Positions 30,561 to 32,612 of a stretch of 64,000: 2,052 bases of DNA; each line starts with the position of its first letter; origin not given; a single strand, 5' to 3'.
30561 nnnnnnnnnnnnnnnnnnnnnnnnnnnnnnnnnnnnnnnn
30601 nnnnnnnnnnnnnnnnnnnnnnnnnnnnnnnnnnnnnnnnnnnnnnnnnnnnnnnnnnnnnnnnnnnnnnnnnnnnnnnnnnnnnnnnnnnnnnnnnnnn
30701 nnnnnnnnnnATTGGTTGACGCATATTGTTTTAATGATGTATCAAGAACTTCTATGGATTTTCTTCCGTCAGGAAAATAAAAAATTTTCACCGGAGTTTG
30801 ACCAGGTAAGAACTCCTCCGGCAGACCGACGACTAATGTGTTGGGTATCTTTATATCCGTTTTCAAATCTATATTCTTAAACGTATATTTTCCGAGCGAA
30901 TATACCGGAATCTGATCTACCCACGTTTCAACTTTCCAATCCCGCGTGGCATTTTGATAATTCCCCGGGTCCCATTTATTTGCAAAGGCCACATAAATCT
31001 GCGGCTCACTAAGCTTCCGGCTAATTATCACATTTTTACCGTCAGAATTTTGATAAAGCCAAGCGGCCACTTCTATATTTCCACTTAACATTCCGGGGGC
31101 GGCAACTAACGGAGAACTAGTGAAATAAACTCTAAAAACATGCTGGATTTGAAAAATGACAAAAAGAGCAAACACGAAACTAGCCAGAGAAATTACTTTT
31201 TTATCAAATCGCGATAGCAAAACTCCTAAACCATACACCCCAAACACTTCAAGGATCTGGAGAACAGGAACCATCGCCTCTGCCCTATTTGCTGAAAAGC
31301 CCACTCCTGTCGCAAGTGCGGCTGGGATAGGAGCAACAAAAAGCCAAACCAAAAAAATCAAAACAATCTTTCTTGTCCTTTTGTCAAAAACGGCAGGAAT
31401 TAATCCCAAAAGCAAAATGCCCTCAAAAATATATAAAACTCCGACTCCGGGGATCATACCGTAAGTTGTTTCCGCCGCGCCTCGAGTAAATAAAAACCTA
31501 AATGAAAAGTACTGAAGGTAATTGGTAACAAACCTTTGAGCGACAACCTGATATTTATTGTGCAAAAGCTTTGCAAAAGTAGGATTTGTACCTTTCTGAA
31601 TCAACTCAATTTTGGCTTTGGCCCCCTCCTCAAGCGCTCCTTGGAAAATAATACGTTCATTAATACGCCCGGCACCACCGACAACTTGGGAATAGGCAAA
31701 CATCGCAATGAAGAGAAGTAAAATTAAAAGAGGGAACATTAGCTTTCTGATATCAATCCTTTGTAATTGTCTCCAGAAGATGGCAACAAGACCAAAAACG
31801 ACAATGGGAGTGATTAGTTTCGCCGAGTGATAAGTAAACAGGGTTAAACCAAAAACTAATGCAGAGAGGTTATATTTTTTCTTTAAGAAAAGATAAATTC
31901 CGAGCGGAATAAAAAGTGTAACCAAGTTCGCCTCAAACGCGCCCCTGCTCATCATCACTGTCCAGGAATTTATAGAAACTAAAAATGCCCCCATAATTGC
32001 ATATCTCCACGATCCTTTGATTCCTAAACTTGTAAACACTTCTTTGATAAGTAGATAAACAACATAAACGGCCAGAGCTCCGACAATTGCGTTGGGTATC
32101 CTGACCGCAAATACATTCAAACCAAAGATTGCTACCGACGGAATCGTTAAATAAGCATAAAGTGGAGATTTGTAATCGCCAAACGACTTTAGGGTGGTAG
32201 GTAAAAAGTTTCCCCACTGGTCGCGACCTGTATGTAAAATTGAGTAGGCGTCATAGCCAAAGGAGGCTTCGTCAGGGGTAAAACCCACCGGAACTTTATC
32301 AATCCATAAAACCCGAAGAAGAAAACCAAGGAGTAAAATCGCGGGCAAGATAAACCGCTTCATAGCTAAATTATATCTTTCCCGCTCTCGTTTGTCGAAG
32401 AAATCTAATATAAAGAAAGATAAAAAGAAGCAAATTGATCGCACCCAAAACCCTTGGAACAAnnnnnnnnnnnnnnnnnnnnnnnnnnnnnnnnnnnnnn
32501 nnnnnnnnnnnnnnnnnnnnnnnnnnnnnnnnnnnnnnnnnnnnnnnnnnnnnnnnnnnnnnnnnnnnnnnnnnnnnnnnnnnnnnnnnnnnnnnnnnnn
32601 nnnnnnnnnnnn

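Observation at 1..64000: About 20 GT-C-fold membrane glycosyltransferase genes in 64 kb: an outsized extracytoplasmic glycosylation island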

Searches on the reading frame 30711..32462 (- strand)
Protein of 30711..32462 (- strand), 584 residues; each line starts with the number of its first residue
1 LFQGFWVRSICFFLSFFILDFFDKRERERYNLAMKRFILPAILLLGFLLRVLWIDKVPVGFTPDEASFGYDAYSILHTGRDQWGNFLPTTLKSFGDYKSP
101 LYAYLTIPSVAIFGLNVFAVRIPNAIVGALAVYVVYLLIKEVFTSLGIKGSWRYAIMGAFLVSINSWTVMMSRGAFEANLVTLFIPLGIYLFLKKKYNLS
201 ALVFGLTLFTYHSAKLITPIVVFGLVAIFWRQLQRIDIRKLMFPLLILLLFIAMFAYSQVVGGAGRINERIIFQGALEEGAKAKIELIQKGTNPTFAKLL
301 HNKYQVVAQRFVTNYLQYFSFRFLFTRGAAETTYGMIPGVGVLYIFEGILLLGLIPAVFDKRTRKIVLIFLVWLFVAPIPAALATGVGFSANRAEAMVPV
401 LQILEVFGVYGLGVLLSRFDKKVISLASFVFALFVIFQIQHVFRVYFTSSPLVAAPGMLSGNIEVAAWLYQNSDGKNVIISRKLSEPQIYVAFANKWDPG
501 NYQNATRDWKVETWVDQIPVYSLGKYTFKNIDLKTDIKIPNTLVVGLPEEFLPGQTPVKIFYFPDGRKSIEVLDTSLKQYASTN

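Call 4: search_protein_families(library=pfam, max_evalue=0.01, proteins=[window:30711-32462:-])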
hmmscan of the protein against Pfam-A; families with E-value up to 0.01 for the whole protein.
window:30711-32462:- (584 aa): 1 family
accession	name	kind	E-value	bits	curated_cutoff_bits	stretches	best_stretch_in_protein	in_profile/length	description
PF13231.12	PMT_2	-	0.00037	21.2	26.1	1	98-255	2-154/160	Dolichyl-phosphate-mannose-protein mannosyltransferase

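Call 95: search_protein_families(library=pfam, max_evalue=1, proteins=[window:30711-32462:-])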
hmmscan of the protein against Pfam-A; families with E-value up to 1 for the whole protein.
window:30711-32462:- (584 aa): 1 family
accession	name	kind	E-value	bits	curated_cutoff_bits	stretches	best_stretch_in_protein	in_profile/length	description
PF13231.12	PMT_2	-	0.00037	21.2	26.1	1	98-255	2-154/160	Dolichyl-phosphate-mannose-protein mannosyltransferase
